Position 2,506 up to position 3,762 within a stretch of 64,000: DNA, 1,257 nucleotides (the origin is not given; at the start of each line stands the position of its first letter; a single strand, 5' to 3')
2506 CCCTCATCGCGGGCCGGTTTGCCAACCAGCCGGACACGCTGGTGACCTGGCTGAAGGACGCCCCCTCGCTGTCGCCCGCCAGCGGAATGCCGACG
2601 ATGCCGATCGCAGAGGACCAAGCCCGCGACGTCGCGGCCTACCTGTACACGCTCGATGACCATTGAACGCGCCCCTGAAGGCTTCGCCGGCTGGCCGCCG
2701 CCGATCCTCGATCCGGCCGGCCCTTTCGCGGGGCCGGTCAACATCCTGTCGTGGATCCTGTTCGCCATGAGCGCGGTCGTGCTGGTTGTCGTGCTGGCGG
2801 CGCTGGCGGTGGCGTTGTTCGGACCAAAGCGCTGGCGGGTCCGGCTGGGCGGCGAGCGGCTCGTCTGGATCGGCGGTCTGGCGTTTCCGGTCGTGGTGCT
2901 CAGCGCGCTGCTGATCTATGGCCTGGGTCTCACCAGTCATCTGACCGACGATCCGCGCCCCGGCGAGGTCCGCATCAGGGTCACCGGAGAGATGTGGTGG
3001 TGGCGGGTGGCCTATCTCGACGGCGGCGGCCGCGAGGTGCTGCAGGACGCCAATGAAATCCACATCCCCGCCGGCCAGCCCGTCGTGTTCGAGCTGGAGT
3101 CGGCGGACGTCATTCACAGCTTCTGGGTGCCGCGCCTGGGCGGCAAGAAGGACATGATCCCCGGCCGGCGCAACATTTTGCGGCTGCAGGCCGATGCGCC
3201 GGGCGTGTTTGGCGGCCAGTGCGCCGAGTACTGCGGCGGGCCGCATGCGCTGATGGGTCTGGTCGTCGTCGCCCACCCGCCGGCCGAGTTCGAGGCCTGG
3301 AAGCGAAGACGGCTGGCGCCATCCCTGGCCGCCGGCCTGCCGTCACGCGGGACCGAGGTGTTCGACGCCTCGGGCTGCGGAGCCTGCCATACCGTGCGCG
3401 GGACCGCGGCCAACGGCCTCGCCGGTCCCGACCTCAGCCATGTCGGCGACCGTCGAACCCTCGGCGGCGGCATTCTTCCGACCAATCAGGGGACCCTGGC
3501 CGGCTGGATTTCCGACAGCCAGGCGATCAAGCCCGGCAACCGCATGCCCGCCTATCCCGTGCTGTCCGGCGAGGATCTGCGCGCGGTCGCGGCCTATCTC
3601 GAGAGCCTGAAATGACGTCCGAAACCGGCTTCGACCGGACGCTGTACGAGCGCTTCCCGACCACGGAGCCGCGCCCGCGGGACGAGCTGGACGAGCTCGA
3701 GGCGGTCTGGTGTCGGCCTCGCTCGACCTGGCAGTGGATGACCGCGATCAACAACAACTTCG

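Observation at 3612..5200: A-type heme-copper oxidase with both proton channels rebuilt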

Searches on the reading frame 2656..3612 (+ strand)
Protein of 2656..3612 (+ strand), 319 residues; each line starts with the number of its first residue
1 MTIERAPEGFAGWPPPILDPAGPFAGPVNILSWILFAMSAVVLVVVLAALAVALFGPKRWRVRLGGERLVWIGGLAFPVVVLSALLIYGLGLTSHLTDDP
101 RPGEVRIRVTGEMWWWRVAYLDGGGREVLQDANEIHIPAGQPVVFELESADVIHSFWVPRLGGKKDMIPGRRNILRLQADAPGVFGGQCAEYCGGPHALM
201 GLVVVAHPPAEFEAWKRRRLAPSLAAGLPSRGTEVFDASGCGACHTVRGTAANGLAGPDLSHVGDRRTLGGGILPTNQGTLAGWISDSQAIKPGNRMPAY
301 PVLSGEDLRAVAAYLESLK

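Call 5: search_protein_families(library=ncbifam, proteins=[window:2656-3612:+])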
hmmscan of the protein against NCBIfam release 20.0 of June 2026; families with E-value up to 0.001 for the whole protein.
window:2656-3612:+ (319 aa): 8 families
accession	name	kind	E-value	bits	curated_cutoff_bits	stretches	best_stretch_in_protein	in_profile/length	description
TIGR02866.1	CoxB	equivalog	8.7e-45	152.7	147.7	1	21-215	2-200/202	cytochrome c oxidase subunit II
NF050117.1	aa3_CtaC_Actin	exception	1.8e-26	92.9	250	1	76-214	91-240/244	aa3-type cytochrome oxidase subunit II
TIGR01432.1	QOXA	equivalog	7e-17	61.5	240.95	1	17-217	18-224/227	cytochrome aa3 quinol oxidase subunit II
TIGR01433.1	CyoA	equivalog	1.9e-14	53.6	266.2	1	104-217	114-223/226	ubiquinol oxidase subunit II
NF007816.0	PRK10525.1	equivalog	1.2e-13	50.9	511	1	99-217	123-236/318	cytochrome o ubiquinol oxidase subunit II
TIGR04485.1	thiosulf_SoxX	equivalog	6.8e-09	36.3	61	1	239-317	3-77/78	sulfur oxidation c-type cytochrome SoxX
TIGR04246.1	nitrous_NosZ_Gp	equivalog_domain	9.1e-05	20.9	625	1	134-203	500-574/578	Sec-dependent nitrous-oxide reductase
NF052248.1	SorU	equivalog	0.00041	20.5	100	0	240-262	12-34/72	SorU family sulfite dehydrogenase c-type cytochrome subunit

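Call 6: search_protein_families(library=pfam, proteins=[window:2656-3612:+])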
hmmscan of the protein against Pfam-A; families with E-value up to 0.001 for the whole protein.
window:2656-3612:+ (319 aa): 3 families
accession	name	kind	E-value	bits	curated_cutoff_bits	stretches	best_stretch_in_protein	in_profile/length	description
PF00116.26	COX2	-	1.6e-18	67.2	22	1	122-205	35-118/120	Cytochrome C oxidase subunit II, periplasmic domain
PF00034.26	Cytochrom_C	-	3.6e-11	44.7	21.3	1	231-319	3-90/90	Cytochrome c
PF13442.11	Cytochrome_CBB3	-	6.5e-06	26.8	27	1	230-315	4-68/68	Cytochrome C oxidase, cbb3-type, subunit III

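Call 23: search_solved_structures(query=window:2656-3612:+, max_evalue=0.00001, show_alignments=4)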
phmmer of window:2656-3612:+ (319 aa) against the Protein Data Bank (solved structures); distinct sequences matched with E-value up to 0.00001: 52.
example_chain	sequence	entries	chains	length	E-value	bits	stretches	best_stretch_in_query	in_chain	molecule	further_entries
2yev_B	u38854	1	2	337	1.9e-51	178.3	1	17-319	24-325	CYTOCHROME C OXIDASE SUBUNIT 2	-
3om3_B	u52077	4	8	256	1.2e-20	77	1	134-217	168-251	Cytochrome c oxidase subunit 2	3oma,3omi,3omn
6pw1_B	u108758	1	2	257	1.2e-20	77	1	134-217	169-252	Cytochrome c oxidase subunit 2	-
1m56_B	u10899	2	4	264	1.4e-20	76.9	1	134-217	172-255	CYTOCHROME C OXIDASE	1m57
6ci0_B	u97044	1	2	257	1.4e-20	76.8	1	134-217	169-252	Cytochrome c oxidase subunit 2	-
2gsm_B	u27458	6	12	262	1.6e-20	76.6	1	134-217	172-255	Cytochrome c oxidase subunit 2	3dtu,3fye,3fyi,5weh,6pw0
5z62_B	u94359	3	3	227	1.3e-19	73.7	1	75-213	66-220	Cytochrome c oxidase subunit 2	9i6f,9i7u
1qle_B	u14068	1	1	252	5.1e-19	71.7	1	33-216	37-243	CYTOCHROME C OXIDASE POLYPEPTIDE II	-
1ar1_B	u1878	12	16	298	5.8e-19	71.5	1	33-217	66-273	CYTOCHROME C OXIDASE | Cytochrome c oxidase subunit 2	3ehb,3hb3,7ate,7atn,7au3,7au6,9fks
7o37_b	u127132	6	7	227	1.5e-18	70.2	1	124-217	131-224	Cytochrome c oxidase subunit 2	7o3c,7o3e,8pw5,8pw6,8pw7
9w2z_B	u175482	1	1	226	2.8e-18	69.3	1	35-217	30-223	Cytochrome c oxidase subunit 2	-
1occ_B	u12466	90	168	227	2.8e-18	69.3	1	35-217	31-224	CYTOCHROME C OXIDASE | Cytochrome c oxidase polypeptide II | Cytochrome c oxidase subunit 2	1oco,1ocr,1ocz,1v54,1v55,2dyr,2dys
8ugh_4B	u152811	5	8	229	3e-18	69.2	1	77-219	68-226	Cytochrome c oxidase subunit 2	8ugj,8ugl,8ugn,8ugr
8zo8_C2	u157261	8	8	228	3.2e-18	69.1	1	121-218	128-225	Cytochrome c oxidase subunit 2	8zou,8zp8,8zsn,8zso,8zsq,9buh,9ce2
8ugi_4B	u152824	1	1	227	4e-18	68.8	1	77-217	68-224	Cytochrome c oxidase subunit 2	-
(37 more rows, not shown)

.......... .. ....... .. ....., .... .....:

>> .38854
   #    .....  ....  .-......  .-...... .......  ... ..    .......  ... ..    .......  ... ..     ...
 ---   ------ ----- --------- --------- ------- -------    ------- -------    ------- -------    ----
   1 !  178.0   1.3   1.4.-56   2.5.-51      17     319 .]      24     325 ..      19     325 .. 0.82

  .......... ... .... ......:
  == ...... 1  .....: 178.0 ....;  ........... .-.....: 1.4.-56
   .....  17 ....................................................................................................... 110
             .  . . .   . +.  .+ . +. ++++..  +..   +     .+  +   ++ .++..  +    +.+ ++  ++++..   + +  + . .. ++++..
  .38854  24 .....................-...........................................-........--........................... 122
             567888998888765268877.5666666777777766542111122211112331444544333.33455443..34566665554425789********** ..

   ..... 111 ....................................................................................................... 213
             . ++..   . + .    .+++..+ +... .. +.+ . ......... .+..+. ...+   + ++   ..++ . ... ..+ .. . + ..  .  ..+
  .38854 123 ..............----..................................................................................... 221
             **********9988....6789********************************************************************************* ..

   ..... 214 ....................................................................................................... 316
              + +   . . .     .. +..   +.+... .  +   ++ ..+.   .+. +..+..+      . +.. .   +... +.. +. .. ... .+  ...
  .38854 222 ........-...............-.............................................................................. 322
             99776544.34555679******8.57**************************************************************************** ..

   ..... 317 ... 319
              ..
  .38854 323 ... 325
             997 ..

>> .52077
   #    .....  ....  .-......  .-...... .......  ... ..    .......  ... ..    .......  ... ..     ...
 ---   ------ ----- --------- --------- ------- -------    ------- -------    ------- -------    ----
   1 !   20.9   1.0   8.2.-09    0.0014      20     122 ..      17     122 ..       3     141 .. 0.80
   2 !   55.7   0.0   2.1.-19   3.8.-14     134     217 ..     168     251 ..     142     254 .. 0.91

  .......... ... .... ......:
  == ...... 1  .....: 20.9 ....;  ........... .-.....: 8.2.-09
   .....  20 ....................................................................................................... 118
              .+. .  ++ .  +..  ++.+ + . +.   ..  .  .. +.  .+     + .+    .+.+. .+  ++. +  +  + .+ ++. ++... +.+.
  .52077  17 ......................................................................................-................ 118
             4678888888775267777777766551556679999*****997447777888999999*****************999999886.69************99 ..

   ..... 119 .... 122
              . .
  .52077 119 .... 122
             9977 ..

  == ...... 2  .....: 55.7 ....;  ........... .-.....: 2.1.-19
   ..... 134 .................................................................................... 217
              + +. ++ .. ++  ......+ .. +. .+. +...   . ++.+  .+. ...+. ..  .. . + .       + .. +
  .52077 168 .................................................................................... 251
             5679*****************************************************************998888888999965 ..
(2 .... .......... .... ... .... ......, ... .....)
